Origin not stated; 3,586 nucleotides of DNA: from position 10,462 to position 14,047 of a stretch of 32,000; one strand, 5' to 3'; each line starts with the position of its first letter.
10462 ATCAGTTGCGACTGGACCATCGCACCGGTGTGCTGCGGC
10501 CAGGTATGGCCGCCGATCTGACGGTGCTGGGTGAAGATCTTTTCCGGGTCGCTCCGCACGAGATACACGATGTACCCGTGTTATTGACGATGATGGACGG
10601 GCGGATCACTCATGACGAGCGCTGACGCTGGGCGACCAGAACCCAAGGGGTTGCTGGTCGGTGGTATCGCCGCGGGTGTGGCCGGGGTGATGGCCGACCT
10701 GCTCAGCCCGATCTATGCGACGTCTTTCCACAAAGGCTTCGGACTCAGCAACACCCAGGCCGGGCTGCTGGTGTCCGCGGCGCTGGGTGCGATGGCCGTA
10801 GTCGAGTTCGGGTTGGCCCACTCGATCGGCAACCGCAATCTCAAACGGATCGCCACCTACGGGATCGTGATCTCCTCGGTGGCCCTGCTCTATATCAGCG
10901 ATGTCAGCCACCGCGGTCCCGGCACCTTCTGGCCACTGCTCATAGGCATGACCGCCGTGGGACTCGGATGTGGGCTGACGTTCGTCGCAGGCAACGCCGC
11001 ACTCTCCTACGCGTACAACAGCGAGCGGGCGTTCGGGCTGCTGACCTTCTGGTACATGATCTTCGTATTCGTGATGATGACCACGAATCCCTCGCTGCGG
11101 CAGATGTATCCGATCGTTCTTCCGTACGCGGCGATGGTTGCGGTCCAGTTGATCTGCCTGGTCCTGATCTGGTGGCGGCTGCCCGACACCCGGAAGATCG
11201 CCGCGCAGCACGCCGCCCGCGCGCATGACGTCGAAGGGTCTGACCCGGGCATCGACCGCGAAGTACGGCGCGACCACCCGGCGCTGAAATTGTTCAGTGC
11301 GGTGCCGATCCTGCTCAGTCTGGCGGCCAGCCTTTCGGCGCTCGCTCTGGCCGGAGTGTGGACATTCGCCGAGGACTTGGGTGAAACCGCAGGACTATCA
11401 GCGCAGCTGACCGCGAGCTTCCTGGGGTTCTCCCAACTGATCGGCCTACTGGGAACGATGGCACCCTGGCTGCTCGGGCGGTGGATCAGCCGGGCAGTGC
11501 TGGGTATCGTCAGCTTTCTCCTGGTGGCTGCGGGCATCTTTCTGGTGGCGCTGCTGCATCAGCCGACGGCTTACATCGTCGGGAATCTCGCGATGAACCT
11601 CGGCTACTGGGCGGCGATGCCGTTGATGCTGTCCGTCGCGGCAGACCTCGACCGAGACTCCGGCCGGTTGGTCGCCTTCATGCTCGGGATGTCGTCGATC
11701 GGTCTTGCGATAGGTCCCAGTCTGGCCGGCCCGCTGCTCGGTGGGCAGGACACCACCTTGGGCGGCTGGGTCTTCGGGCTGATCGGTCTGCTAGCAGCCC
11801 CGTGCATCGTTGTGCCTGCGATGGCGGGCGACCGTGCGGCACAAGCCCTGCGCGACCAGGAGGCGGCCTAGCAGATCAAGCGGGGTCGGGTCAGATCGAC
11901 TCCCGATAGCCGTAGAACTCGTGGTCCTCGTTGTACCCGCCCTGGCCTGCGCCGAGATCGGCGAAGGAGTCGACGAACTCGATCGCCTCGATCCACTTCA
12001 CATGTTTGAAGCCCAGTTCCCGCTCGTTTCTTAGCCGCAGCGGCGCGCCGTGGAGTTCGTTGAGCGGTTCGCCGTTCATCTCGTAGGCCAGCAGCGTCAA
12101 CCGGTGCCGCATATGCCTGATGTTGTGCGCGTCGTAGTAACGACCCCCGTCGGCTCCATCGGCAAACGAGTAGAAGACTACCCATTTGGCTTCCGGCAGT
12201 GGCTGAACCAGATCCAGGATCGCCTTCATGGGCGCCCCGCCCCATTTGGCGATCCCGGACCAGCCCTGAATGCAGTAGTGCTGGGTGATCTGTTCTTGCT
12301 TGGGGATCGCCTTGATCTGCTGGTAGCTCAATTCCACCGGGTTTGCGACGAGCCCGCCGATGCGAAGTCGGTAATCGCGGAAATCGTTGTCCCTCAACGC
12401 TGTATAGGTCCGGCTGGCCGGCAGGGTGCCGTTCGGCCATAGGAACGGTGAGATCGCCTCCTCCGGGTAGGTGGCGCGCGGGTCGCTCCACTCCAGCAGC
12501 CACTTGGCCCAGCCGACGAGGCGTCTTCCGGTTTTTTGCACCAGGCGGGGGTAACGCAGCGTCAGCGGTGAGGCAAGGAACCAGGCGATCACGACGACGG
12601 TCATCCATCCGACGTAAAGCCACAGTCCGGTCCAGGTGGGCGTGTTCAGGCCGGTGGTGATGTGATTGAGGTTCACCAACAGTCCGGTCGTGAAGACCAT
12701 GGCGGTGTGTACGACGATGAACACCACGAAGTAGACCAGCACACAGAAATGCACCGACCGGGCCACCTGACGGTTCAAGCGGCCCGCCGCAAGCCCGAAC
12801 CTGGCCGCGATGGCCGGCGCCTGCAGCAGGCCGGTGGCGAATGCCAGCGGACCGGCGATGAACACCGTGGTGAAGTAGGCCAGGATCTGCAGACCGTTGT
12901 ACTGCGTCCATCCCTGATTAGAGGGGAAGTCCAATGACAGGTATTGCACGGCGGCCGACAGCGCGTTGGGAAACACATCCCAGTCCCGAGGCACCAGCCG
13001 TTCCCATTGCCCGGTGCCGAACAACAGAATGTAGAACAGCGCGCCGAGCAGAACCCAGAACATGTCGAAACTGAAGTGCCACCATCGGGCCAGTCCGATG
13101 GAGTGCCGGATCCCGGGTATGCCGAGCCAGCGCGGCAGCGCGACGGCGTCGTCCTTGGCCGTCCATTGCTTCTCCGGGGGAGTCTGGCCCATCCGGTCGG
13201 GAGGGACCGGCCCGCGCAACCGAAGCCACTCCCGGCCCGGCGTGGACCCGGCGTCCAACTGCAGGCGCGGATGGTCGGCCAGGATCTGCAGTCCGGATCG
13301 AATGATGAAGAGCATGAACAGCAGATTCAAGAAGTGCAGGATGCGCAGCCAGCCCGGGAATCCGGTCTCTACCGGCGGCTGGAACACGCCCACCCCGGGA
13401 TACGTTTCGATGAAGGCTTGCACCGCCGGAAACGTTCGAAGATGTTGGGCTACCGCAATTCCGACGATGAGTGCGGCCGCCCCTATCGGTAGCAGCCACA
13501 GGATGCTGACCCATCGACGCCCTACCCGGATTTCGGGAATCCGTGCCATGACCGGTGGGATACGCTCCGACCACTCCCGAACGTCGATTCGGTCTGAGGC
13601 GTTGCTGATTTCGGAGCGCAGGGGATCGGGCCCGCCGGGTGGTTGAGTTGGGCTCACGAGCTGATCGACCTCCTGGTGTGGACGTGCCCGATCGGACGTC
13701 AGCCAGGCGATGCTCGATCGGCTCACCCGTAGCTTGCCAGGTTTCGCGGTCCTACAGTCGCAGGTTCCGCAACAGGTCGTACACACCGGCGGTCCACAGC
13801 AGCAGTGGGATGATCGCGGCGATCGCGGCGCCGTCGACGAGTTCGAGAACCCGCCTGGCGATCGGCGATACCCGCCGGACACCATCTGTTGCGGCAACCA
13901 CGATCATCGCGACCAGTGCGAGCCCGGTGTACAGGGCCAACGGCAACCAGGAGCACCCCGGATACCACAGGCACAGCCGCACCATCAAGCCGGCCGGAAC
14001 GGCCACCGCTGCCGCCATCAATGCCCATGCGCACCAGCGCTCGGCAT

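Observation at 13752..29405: ESX-1-type T7SS block (espE to eccD) that stops immediately after eccD and sits in a non-ESX neighbourhood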

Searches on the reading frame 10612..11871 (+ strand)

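Call 5: search_protein_families(library=pfam, proteins=[window:10612-11871:+])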
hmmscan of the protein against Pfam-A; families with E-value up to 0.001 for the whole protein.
window:10612-11871:+ (419 aa): 1 family
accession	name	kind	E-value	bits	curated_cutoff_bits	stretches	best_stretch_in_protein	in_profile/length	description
PF07690.21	MFS_1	-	7.9e-22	78.1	33.4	1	19-369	3-347/347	Major Facilitator Superfamily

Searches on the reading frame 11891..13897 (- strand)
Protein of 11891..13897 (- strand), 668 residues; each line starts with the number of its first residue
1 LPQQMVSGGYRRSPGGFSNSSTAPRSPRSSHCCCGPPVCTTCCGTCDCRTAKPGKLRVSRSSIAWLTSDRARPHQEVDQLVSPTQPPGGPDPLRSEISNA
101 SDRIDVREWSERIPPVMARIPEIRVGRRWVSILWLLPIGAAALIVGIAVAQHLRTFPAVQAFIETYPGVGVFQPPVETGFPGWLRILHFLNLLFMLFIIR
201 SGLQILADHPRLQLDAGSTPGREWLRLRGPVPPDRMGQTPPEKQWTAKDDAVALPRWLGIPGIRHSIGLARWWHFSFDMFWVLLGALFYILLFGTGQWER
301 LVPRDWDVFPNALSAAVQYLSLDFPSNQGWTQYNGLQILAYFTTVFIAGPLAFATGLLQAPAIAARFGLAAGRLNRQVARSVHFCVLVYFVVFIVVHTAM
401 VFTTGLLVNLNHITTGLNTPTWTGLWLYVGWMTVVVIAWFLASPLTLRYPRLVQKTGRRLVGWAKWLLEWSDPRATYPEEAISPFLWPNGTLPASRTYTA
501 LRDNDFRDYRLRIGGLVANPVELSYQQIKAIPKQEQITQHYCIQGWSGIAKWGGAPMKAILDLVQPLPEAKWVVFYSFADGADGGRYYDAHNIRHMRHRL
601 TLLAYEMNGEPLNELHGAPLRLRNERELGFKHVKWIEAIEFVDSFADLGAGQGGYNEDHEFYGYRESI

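Call 5: search_protein_families(library=pfam, proteins=[window:11891-13897:-])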
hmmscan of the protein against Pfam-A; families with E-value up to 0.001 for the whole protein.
window:11891-13897:- (668 aa): 2 families
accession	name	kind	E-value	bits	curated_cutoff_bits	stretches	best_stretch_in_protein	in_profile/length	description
PF00174.25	Oxidored_molyb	-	1.1e-31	110.2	24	1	505-643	8-162/169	Oxidoreductase molybdopterin binding domain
PF01292.26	Ni_hydr_CYTB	-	7e-12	45.9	30.1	1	180-407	2-168/179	Prokaryotic cytochrome b561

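Call 51: find_related_loci(query=window:11891-13549:-, collection=metagenome_contigs, flank=10000)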
Query window:11891-13549:- (552 aa) in metagenome_contigs; peptide patterns used: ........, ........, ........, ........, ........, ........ (x = any residue, [..] = any of these).
600 stretches matched a pattern (row limit reached: there are more); 572 encode a relative of the query (tblastn E <= 1e-3); the best 80 are kept; 80 distinct loci.
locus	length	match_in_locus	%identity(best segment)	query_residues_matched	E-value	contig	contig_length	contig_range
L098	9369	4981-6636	89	1-552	0e+0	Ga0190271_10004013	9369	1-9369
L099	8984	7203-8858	89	1-552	0e+0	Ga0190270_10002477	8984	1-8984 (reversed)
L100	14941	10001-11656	89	1-552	0e+0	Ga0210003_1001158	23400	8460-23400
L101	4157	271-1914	87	1-548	0e+0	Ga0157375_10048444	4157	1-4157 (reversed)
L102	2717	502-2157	81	1-552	0e+0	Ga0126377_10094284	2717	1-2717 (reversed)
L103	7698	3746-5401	78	1-552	0e+0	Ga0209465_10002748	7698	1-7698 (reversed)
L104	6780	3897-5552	77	1-552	0e+0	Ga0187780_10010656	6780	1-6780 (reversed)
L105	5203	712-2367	74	1-552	0e+0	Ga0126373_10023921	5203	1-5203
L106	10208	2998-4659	76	1-552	0e+0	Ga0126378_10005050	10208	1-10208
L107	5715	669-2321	76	2-552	0e+0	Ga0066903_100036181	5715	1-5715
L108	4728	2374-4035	74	1-552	0e+0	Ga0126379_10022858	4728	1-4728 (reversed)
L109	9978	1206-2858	74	2-552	0e+0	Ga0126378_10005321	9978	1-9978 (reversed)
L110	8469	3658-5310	74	2-552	0e+0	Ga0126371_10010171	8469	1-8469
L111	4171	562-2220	74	1-552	0e+0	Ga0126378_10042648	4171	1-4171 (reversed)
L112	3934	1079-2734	72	1-552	0e+0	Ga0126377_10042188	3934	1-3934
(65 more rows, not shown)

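Call 75: find_encoding_contigs(protein=window:11891-13657:-, flank=10000, max_places=4)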
Protein window:11891-13657:- (588 aa): 2 contigs read that carry it; 1 place shown.
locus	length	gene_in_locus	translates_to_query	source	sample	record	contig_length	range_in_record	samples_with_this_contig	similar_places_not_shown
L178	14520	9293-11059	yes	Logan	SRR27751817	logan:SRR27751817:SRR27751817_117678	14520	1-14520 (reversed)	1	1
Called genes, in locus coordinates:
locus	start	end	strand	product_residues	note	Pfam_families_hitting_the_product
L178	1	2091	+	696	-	?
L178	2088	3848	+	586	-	PF01580:FtsK_SpoIIIE, PF13191:AAA_16 (faint), PF13401:AAA_22 (faint), PF01580:FtsK_SpoIIIE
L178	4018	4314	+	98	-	PF00934:PE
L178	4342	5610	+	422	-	PF00823:PPE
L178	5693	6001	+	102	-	PF06013:WXG100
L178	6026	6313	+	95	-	PF06013:WXG100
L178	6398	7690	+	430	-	PF01656:CbiA, PF06564:CBP_BcsQ (faint), PF13614:AAA_31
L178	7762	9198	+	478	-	PF08817:YukD, PF19053:EccD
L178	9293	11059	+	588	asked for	PF01292:Ni_hydr_CYTB, PF00174:Oxidored_molyb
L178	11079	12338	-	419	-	PF07690:MFS_1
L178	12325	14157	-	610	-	PF07969:Amidohydro_3, PF01979:Amidohydro_1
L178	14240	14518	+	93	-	?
